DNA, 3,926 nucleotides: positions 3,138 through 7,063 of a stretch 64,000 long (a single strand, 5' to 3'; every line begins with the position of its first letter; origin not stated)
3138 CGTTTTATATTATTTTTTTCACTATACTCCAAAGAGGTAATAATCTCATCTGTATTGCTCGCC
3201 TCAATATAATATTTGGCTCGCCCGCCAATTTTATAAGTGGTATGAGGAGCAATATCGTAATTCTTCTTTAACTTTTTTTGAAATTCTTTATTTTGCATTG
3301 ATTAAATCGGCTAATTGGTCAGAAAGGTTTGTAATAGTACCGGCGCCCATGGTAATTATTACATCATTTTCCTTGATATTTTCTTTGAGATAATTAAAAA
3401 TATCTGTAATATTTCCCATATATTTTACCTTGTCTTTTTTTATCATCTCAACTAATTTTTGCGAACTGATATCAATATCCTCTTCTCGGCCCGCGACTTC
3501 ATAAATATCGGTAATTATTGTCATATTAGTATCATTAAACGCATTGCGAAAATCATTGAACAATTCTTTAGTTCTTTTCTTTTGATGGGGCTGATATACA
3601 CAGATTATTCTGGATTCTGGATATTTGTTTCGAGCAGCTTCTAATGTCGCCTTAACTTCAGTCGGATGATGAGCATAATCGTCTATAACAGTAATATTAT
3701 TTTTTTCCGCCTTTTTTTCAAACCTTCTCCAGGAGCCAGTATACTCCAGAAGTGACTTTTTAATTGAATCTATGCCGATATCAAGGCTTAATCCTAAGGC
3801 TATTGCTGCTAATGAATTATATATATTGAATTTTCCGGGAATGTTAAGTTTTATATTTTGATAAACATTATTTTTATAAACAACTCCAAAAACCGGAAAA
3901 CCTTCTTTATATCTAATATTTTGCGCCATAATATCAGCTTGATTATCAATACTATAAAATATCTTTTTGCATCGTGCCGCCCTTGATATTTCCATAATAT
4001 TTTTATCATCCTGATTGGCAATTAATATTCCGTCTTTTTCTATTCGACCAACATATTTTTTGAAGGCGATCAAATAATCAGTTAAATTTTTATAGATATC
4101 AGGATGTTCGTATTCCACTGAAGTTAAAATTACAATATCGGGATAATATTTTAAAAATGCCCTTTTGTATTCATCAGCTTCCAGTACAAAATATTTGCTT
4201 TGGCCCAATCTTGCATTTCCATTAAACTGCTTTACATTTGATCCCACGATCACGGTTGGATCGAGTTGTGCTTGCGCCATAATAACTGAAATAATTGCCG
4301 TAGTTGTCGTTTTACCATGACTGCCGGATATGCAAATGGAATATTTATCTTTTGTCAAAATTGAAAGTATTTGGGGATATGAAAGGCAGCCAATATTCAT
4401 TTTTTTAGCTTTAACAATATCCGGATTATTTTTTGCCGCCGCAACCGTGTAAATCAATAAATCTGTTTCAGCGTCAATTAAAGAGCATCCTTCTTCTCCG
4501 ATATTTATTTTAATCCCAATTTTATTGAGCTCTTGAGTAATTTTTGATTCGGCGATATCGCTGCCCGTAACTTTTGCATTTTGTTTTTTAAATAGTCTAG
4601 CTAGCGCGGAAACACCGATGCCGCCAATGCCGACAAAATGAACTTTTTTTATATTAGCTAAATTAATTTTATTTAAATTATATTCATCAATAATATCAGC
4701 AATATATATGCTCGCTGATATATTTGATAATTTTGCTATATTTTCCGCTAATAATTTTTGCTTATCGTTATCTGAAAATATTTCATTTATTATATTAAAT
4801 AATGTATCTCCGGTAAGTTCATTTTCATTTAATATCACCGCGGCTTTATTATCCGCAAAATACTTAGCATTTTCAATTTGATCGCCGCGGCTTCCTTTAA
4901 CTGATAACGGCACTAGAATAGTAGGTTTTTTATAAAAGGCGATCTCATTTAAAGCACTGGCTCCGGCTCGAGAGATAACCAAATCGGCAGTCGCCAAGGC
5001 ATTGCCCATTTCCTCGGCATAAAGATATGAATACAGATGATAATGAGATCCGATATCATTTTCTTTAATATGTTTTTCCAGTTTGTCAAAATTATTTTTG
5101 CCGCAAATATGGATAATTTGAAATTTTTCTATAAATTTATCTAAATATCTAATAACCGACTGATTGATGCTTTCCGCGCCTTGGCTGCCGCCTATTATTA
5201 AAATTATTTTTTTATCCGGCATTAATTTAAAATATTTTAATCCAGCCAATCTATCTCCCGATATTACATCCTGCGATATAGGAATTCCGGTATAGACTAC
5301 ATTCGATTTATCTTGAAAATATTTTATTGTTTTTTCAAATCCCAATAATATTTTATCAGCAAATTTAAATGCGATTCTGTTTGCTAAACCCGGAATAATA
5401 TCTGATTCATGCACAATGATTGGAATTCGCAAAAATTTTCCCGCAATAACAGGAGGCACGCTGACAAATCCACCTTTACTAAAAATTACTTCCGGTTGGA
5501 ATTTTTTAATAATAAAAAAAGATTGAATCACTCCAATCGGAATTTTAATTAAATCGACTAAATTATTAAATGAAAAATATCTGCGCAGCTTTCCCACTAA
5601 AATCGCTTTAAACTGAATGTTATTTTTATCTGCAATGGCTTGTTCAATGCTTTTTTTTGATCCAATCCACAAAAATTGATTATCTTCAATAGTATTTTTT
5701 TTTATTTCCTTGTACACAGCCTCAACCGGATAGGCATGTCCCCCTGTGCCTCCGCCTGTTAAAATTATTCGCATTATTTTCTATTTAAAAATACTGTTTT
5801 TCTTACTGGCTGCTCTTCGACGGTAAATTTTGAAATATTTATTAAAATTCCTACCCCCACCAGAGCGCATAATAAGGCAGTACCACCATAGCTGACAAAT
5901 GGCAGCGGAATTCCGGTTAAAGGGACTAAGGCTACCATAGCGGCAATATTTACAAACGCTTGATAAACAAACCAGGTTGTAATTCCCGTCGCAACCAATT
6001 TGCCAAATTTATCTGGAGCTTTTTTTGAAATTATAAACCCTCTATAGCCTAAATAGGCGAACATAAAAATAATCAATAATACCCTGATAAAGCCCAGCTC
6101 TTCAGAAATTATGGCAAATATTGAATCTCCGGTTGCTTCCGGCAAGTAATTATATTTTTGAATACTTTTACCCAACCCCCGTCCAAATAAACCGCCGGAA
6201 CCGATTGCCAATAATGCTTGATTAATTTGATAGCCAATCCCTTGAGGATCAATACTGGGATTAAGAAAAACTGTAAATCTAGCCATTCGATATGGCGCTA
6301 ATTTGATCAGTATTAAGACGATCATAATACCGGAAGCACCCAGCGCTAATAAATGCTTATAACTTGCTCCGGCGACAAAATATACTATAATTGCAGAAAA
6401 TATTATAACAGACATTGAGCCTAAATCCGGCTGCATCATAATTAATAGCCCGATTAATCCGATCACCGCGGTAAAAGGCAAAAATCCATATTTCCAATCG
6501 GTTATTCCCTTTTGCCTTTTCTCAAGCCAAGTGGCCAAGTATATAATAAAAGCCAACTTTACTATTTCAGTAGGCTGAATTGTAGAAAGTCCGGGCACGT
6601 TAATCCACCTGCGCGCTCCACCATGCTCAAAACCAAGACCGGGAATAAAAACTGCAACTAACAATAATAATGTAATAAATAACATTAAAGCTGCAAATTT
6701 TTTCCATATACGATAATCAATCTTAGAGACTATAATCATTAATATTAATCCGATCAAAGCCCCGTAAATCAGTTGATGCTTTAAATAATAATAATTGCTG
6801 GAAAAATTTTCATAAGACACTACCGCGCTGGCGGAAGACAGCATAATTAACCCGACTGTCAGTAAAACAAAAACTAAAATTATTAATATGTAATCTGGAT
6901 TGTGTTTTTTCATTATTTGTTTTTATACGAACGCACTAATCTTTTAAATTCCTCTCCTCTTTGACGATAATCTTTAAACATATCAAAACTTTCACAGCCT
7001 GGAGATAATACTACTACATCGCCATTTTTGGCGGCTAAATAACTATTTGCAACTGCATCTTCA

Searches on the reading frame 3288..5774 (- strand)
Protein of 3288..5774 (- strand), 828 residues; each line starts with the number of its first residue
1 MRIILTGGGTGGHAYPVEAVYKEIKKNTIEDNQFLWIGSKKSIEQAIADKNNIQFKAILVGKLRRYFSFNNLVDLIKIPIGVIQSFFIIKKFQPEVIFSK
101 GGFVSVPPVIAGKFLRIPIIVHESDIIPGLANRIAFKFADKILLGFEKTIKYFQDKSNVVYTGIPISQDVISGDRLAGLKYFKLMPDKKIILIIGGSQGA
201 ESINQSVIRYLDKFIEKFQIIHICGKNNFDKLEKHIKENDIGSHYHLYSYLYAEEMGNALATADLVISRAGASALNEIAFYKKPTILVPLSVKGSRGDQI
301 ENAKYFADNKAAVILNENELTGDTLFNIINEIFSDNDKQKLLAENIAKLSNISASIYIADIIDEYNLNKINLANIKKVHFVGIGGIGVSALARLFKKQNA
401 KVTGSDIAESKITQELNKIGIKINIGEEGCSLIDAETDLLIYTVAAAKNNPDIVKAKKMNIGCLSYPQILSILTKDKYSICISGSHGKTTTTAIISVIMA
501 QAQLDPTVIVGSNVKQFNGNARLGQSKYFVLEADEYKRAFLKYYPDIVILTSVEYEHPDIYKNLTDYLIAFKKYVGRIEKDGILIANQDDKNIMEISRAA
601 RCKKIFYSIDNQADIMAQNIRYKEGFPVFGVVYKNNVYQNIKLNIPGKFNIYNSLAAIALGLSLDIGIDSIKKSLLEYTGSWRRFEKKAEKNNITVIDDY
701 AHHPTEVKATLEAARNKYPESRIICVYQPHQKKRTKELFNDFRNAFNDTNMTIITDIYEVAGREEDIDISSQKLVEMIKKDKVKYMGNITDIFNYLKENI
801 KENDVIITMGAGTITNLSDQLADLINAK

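Call 48: search_protein_families(library=pfam, proteins=[window:3288-5774:-], max_evalue=0.001)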
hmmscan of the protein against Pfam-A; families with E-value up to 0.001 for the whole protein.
window:3288-5774:- (828 aa): 5 families
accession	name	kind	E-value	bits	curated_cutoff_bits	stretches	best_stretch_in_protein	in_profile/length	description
PF03033.26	Glyco_transf_28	-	1.5e-36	125.9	26.2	1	3-143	1-138/139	Glycosyltransferase family 28 N-terminal domain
PF04101.22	Glyco_tran_28_C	-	2.2e-36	125.9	22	1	190-345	1-153/166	Glycosyltransferase family 28 C-terminal domain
PF08245.18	Mur_ligase_M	-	1.8e-30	106.8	24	1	482-660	1-199/200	Mur ligase middle domain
PF02875.26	Mur_ligase_C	-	1.9e-22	80.8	28.4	1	683-812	1-127/127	Mur ligase, glutamate ligase domain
PF01225.30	Mur_ligase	-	6.2e-19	68.6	21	1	377-478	1-95/95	Mur ligase family, catalytic domain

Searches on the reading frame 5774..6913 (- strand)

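Call 48: search_protein_families(library=pfam, proteins=[window:5774-6913:-], max_evalue=0.001)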
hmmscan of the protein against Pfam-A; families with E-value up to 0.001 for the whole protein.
window:5774-6913:- (379 aa): 1 family
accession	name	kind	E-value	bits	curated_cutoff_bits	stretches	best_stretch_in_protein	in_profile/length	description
PF01098.24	FTSW_RODA_SPOVE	-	1.9e-103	346.6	26.4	1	10-364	3-354/356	Cell cycle protein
